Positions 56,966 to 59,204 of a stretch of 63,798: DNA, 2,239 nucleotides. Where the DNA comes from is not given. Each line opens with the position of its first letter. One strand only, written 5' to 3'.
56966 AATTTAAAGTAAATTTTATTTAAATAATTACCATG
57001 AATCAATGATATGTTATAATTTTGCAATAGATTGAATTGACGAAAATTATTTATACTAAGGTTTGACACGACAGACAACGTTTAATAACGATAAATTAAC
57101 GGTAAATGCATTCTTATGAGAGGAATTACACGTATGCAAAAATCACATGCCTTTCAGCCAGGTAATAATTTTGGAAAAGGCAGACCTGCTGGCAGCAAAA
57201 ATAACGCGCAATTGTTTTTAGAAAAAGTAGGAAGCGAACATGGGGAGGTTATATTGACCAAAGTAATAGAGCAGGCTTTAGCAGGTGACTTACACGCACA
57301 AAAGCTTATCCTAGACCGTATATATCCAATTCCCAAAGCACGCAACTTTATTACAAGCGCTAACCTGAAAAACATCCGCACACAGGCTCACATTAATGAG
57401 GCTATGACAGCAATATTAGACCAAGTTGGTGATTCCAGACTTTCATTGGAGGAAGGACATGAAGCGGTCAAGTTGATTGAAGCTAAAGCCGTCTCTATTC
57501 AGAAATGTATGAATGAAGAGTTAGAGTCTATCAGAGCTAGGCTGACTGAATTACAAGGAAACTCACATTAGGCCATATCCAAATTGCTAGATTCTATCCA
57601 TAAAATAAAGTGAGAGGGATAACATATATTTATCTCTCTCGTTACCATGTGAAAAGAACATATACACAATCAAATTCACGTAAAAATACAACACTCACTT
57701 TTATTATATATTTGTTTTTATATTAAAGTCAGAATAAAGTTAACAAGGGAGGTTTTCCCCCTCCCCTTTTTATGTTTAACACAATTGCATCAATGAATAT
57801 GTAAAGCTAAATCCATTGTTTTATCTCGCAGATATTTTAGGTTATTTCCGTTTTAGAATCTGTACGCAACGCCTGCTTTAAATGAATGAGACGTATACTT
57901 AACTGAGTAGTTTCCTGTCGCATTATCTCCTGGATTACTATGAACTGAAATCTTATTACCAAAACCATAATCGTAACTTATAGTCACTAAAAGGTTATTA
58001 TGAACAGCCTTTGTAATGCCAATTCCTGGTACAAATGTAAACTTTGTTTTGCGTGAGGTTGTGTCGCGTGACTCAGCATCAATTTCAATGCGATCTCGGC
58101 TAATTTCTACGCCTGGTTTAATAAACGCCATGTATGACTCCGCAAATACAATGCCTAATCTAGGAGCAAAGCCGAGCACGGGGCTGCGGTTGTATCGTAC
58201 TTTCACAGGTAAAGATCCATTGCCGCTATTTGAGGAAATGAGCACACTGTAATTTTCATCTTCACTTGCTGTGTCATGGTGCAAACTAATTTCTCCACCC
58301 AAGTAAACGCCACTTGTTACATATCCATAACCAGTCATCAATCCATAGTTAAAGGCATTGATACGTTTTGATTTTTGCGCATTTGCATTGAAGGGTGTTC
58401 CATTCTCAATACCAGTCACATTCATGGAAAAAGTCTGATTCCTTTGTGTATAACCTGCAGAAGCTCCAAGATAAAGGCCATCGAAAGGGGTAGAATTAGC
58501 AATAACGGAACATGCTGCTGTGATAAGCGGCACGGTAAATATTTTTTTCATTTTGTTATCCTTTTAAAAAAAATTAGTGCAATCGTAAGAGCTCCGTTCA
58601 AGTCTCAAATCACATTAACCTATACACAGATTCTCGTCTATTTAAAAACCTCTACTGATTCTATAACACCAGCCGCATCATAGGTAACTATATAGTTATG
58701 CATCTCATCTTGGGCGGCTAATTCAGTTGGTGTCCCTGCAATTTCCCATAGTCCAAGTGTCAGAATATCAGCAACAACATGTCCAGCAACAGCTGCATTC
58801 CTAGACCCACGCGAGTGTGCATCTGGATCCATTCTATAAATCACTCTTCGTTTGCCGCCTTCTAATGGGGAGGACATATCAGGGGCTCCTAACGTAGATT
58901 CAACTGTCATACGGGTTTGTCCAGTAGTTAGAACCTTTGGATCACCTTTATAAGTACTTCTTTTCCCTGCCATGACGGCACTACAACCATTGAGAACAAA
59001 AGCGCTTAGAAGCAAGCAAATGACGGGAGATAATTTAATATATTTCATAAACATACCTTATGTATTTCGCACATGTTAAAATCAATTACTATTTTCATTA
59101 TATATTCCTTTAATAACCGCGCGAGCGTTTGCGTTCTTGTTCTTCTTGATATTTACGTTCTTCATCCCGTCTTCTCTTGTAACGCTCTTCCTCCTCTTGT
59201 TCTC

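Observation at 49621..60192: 10.6-kb integrative element in tRNA-Arg(ACG) with perfect 48-bp att repeats; satellite-like gene set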

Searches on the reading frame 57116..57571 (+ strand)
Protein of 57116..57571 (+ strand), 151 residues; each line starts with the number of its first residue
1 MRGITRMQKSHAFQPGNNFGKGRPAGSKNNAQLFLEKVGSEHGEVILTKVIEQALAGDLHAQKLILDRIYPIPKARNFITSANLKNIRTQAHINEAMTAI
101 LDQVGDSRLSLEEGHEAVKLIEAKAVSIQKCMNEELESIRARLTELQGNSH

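Call 6: search_protein_families(library=pfam, proteins=[window:57116-57571:+], max_evalue=0.01)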
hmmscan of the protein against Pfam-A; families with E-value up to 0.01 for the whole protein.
window:57116-57571:+ (151 aa): 1 family
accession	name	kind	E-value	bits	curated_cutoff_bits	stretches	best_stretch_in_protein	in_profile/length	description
PF18932.5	DUF5681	-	3.6e-07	31.1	27.5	1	9-71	1-74/77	Family of unknown function (DUF5681)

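Call 15: search_protein_families(library=phrogs, proteins=[window:57116-57571:+], max_evalue=0.01)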
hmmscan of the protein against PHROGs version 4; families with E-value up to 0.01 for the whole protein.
window:57116-57571:+ (151 aa): 1 family
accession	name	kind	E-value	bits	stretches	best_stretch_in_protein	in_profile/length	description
phrog_8771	-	unknown function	4.5e-05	24.4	1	8-95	19-111/142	-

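Call 28: search_protein_families(library=ncbifam, proteins=[window:57116-57571:+], max_evalue=0.01)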
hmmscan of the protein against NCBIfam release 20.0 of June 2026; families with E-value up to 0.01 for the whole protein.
window:57116-57571:+ (151 aa): 0 families

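Call 42: search_dna_similar(query=window:57116-57571:+, collection=phages, mode=protein, max_evalue=0.001, max_rows=20)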
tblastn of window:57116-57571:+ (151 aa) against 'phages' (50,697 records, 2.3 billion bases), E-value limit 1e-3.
No match.

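Call 45: find_homologous_proteins(query=window:57116-57571:+, max_evalue=0.001)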
Query window:57116-57571:+ (151 aa): 3 proteins with E <= 0.001 among 19 candidates.
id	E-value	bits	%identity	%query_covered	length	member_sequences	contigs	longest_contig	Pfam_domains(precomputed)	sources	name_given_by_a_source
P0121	5.6e-87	307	100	96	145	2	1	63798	PF18932.6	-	-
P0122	2.4e-27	114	48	79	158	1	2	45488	-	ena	-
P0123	1.1e-26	111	44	87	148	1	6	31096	PF18932.6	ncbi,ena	-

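Call 47: find_encoding_contigs(protein=P0123, flank=10000, max_places=4)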
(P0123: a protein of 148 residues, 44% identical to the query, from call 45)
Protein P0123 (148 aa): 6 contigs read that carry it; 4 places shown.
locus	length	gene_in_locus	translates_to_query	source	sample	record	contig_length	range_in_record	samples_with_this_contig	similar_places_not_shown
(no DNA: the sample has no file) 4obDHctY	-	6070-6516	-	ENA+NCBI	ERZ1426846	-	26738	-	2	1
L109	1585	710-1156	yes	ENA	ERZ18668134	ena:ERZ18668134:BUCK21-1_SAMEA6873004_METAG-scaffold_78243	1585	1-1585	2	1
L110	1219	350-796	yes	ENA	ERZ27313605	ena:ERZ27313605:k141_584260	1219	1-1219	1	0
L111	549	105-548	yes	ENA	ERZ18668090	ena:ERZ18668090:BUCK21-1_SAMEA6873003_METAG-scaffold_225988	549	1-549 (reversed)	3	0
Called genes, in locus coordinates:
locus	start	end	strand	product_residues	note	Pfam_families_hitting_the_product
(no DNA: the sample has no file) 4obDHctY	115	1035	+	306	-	PF22022:Phage_int_M, PF00589:Phage_integrase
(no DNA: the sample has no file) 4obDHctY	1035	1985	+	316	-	-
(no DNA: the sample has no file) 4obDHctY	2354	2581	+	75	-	-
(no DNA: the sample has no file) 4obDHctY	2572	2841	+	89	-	-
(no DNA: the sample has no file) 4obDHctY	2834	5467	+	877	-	PF13362:Toprim_3, PF13662:Toprim_4 (weak), PF06048:DUF927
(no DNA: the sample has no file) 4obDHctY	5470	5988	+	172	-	-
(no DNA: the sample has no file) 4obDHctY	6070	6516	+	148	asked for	PF18932:DUF5681 (weak)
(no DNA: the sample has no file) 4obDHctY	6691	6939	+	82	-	-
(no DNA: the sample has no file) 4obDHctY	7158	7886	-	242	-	-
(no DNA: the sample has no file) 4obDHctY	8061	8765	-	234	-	PF13505:OMP_b-brl, PF01389:OmpA_membrane (weak)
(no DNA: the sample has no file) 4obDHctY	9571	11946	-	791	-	PF25021:TEN_NHL, PF01436:NHL (weak)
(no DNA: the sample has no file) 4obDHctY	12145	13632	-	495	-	PF00005:ABC_tran (faint), PF01926:MMR_HSR1, PF02421:FeoB_N, PF04548:AIG1 (weak), PF00009:GTP_EFTU, PF02421:FeoB_N, PF01926:MMR_HSR1, PF14714:KH_dom-like, +6 more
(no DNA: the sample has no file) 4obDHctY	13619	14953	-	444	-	PF01011:PQQ (faint), PF23727:Beta-prop_FAM234A_B (faint), PF25293:Beta-prop_EMC1_N (faint), PF13570:Beta-prop_ACSF4 (weak), PF07774:EMC1_C (faint), PF13360:PQQ_2, PF13570:Beta-prop_ACSF4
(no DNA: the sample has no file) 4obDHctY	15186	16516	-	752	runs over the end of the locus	PF13623:SurA_N_2, PF13624:SurA_N_3, PF09312:SurA_N (faint), PF13145:Rotamase_2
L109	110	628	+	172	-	-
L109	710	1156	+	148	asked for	PF18932:DUF5681 (weak)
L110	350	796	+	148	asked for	PF18932:DUF5681 (weak)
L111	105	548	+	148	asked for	PF18932:DUF5681 (weak)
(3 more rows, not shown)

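Call 48: find_encoding_contigs(protein=P0122, flank=10000, max_places=4)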
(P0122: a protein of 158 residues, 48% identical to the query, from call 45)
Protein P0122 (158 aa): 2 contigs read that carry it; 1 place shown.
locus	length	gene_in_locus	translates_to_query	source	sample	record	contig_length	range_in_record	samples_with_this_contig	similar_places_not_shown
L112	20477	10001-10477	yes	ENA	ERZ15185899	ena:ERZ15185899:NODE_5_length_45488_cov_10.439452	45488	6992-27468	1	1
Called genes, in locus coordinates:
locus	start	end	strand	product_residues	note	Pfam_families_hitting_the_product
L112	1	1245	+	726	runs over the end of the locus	-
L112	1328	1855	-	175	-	-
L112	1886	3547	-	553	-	PF00118:Cpn60_TCP1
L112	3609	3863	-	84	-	-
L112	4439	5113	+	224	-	-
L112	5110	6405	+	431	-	-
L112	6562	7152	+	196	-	PF02557:VanY (weak)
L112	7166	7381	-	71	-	-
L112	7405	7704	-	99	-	-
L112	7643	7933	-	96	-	-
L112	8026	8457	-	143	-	PF00436:SSB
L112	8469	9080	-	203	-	PF04404:ERF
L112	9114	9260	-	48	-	-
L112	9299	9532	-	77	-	-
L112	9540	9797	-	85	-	-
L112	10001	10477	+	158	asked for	-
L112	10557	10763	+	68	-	-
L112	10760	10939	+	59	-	-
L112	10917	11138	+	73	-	-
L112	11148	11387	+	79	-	-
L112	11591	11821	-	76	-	-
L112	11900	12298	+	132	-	-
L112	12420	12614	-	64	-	-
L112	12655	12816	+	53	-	-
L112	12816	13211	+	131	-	-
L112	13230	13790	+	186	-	-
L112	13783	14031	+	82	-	-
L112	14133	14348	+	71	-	-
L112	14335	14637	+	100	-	PF06356:DUF1064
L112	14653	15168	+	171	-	-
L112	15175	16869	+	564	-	-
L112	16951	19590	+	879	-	-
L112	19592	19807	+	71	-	-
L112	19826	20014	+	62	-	-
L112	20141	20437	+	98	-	-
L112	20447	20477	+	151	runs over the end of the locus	-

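Call 53: search_protein_families(library=phrogs, proteins=[L112:166-1245:+, L112:4439-5113:+, L112:5110-6405:+, L112:6562-7152:+, L112:10001-10477:+, L112:13230-13790:+, L112:14653-15168:+, L112:15175-16869:+, L112:16951-19590:+, L112:12813-13211:+], max_evalue=0.001)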
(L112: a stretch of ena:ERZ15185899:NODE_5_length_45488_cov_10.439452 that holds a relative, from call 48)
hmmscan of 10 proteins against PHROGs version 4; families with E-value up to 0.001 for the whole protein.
L112:166-1245:+ (359 aa): 0 families

L112:4439-5113:+ (224 aa): 0 families

L112:5110-6405:+ (431 aa): 1 family
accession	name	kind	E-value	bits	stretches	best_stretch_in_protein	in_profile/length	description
phrog_3992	-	DNA, RNA and nucleotide metabolism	0.00012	22.7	1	274-326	230-281/345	primosomal protein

L112:6562-7152:+ (196 aa): 4 families
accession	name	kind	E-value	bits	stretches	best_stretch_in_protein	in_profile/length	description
phrog_2649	-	lysis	8.3e-09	36.7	1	36-174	9-127/261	endolysin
phrog_465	-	lysis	4e-05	24.1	1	53-182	66-173/292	endolysin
phrog_5115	-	moron, auxiliary metabolic gene and host takeover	0.0001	22.6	1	37-150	13-88/283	ferredoxin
phrog_6523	-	lysis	0.00095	20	0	118-174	66-129/255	endolysin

L112:10001-10477:+ (158 aa): 0 families

L112:13230-13790:+ (186 aa): 0 families

L112:14653-15168:+ (171 aa): 0 families

L112:15175-16869:+ (564 aa): 3 families
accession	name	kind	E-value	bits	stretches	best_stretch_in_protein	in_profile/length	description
phrog_38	-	head and packaging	4.6e-64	218.3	1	26-537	256-717/760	terminase large subunit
phrog_4758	-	head and packaging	8.8e-32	111.4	1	33-249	9-223/243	terminase large subunit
phrog_5573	-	head and packaging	2.8e-19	70.5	1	285-524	23-235/250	terminase large subunit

L112:16951-19590:+ (879 aa): 0 families

L112:12813-13211:+ (132 aa): 0 families

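Call 54: search_protein_families(library=padloc, proteins=[window:57116-57571:+], max_evalue=0.01)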
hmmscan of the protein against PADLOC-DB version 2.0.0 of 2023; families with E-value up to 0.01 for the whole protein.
window:57116-57571:+ (151 aa): 0 families

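Call 57: search_solved_structures(query=window:57116-57571:+, max_evalue=1)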
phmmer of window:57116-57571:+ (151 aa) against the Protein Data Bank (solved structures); distinct sequences matched with E-value up to 1: 3.
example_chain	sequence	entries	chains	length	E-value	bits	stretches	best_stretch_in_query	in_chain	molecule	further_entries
4jpb_W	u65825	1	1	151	0.35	14.2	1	43-82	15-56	Chemotaxis protein CheW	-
1k0s_A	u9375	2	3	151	0.37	14.1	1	43-82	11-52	CHEMOTAXIS PROTEIN CHEW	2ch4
3ja6_A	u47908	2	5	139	0.43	14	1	44-82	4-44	Chemotaxis protein CheW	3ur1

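Call 77: predict_structure(alignment_id=A6)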
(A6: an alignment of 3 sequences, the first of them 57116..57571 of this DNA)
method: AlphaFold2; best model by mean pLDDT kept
length: 151 residues; sequences in the alignment: 3
mean_pLDDT: 59.4   pTM: 0.43
mean pLDDT of the five models: 59.4, 59.0, 56.9, 50.9, 46.0
residues with pLDDT >= 90: 0; 70-90: 55; 50-70: 40; < 50: 56
segments of 3 or more residues with pLDDT < 50: 1-28, 30-39, 70-85
pLDDT, mean of each block of 10 residues (from residue 1): 40 44 46 46 64 74 64 37 48 73 73 72 70 70 70 44
secondary structure, 60 per line:
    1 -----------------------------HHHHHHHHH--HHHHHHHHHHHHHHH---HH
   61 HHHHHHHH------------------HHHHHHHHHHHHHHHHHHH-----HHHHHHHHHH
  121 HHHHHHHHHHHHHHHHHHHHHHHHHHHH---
elements in order: H30-38 H41-55 H59-68 H87-105 H111-148

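Call 80: fold_search(model_id=the predicted structure, library=viral)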
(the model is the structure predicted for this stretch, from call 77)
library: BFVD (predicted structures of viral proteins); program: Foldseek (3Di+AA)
matches with E <= 10: 180; with E <= 0.001: 0
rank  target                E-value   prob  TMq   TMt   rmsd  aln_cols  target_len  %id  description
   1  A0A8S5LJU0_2          3.3e-01  0.15  0.22  0.06  22.8       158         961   16  Chromosome segregation ATPase [Siphoviridae sp. ct3o911]
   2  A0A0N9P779            4.4e-01  0.12  0.21  0.19  14.6       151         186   17  (no name in the UniProt tables at hand)
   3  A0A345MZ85            6.3e-01  0.08  0.18  0.12  21.6       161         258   14  (no name in the UniProt tables at hand)
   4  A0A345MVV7            9.0e-01  0.07  0.18  0.09  29.7       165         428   14  (no name in the UniProt tables at hand)
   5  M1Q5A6                1.1e+00  0.08  0.18  0.21  23.3       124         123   10  (no name in the UniProt tables at hand)
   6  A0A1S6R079            1.2e+00  0.10  0.22  0.14  20.0       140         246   11  RNA dependent RNA polymerase P1 (Fragment) [Nectarine stem pitting associated virus]
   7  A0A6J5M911            1.3e+00  0.05  0.15  0.05  23.4       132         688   20  Bacteriophage/Gene transfer agent portal protein [uncultured Caudovirales phage]
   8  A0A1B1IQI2            1.4e+00  0.21  0.26  0.12  21.0        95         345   13  (no name in the UniProt tables at hand)
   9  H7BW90                1.4e+00  0.08  0.17  0.12  22.3       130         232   12  (no name in the UniProt tables at hand)
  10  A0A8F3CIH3            1.5e+00  0.15  0.33  0.10  19.4       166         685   16  Uncharacterized protein [Ranid herpesvirus 4]
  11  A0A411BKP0            1.5e+00  0.07  0.19  0.09  20.8       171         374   12  Uncharacterized protein [Vibrio phage VspSw_1]
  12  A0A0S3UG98            1.5e+00  0.06  0.15  0.06  18.8       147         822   17  Uncharacterized protein [Pseudomonas phage phiR18]
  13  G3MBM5                1.5e+00  0.06  0.20  0.08  22.5       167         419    8  Gp159 [Bacillus phage G]
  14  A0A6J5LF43            1.6e+00  0.07  0.21  0.21  17.7       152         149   12  Uncharacterized protein [uncultured Caudovirales phage]
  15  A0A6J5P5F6            1.6e+00  0.07  0.19  0.16  31.5       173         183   10  Uncharacterized protein [uncultured Caudovirales phage]
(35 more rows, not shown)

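Call 105: search_protein_families(library=phrogs, alignment_id=A4, max_evalue=5)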
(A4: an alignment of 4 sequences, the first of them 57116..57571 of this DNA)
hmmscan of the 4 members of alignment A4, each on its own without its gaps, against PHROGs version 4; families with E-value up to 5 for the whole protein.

A. member 1, window:57116-57571:+ (151 aa): 5 families
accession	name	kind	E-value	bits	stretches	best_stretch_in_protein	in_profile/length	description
phrog_8771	-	unknown function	4.5e-05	24.4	1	8-95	19-111/142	-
phrog_37562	-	unknown function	0.075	14.3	1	73-134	14-75/131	-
phrog_26239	-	unknown function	0.091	14.1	1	41-68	63-90/146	-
phrog_2412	-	unknown function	0.094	13.7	1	34-67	59-94/150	-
phrog_15261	-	unknown function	0.11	13.9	1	11-74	5-74/99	-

B. families by the number of members that match (of 4 scanned): 12 families
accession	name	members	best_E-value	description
phrog_26239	-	3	0.0014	-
phrog_15261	-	3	0.009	-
phrog_8771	-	2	5.1e-06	-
phrog_4114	-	2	0.015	-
phrog_2412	-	2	0.091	-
phrog_9747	-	1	0.0027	-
phrog_26081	-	1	0.0028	-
phrog_2538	-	1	0.051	terminase small subunit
phrog_4102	-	1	0.068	terminase small subunit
phrog_37562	-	1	0.075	-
phrog_38011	-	1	0.19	-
phrog_16277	-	1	0.4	tail length tape measure protein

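Call 106: search_protein_families(library=pfam, alignment_id=A4, max_evalue=5)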
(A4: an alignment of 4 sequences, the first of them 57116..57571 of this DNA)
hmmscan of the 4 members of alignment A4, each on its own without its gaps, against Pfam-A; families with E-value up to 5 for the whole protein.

A. member 1, window:57116-57571:+ (151 aa): 1 family
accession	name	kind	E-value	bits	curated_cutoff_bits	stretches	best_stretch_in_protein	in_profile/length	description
PF18932.5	DUF5681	-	3.6e-07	31.1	27.5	1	9-71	1-74/77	Family of unknown function (DUF5681)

B. families by the number of members that match (of 4 scanned): 7 families
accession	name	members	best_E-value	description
PF18932.5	DUF5681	4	1.3e-11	Family of unknown function (DUF5681)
PF14842.11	FliG_N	1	0.041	FliG N-terminal domain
PF24617.1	POF1B_HlH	1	0.081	POF1B helix-loop-helix domain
PF12658.13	Ten1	1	0.093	Telomere capping, CST complex subunit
PF09943.14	DUF2175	1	0.099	Uncharacterized protein conserved in archaea (DUF2175)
PF01519.22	DUF16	1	0.11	Protein of unknown function DUF16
PF18844.6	baeRF_family2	1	0.18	Bacterial archaeo-eukaryotic release factor family 2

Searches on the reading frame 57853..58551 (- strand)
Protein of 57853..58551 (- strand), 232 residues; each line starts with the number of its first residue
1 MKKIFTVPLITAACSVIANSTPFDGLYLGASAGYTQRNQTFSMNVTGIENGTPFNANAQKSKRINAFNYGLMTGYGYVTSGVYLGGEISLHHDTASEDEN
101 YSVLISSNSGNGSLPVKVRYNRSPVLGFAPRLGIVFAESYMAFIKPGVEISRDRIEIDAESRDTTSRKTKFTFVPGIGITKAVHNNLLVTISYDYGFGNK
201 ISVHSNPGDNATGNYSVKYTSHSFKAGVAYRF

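Call 7: search_protein_families(library=pfam, proteins=[window:57853-58551:-], max_evalue=0.01)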
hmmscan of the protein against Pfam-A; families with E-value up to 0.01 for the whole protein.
window:57853-58551:- (232 aa): 2 families
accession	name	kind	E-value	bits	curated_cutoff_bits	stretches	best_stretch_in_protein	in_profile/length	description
PF13505.12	OMP_b-brl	-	1.7e-09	38.5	28.7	1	11-232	7-175/175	Outer membrane protein beta-barrel domain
PF01389.23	OmpA_membrane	-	4.5e-05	23.7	21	1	24-232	4-176/180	OmpA-like transmembrane domain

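Call 16: search_protein_families(library=phrogs, proteins=[window:57853-58551:-], max_evalue=0.01)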
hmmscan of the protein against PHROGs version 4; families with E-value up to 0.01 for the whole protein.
window:57853-58551:- (232 aa): 0 families

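Call 28: search_protein_families(library=ncbifam, proteins=[window:57853-58551:-], max_evalue=0.01)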
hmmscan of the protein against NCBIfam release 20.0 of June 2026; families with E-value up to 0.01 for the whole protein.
window:57853-58551:- (232 aa): 1 family
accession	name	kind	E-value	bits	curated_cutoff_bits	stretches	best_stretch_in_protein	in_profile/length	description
NF049866.1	outer_TDE1717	subfamily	1.5e-06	28.3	135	1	1-232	1-210/210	TDE1717 family outer membrane beta-barrel protein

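Call 54: search_protein_families(library=padloc, proteins=[window:57853-58551:-], max_evalue=0.01)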
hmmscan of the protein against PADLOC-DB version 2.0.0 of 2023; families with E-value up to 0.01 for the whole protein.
window:57853-58551:- (232 aa): 0 families

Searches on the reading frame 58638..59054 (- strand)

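Call 7: search_protein_families(library=pfam, proteins=[window:58638-59054:-], max_evalue=0.01)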
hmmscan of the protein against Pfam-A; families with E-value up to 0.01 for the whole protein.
window:58638-59054:- (138 aa): 1 family
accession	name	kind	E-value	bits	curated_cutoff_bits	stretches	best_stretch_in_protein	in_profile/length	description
PF04355.18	BamE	-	0.0038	17.4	23.2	0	42-74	12-44/71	Outer membrane protein assembly factor BamE domain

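Call 16: search_protein_families(library=phrogs, proteins=[window:58638-59054:-], max_evalue=0.01)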
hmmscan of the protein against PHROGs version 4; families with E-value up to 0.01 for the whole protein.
window:58638-59054:- (138 aa): 1 family
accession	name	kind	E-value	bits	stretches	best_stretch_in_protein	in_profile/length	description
phrog_3135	-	unknown function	0.007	17.7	0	15-74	9-71/114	-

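Call 28: search_protein_families(library=ncbifam, proteins=[window:58638-59054:-], max_evalue=0.01)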
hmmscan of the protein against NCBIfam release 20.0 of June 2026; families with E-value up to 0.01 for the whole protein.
window:58638-59054:- (138 aa): 0 families

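Call 54: search_protein_families(library=padloc, proteins=[window:58638-59054:-], max_evalue=0.01)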
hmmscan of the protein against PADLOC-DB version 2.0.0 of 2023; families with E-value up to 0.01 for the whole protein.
window:58638-59054:- (138 aa): 0 families
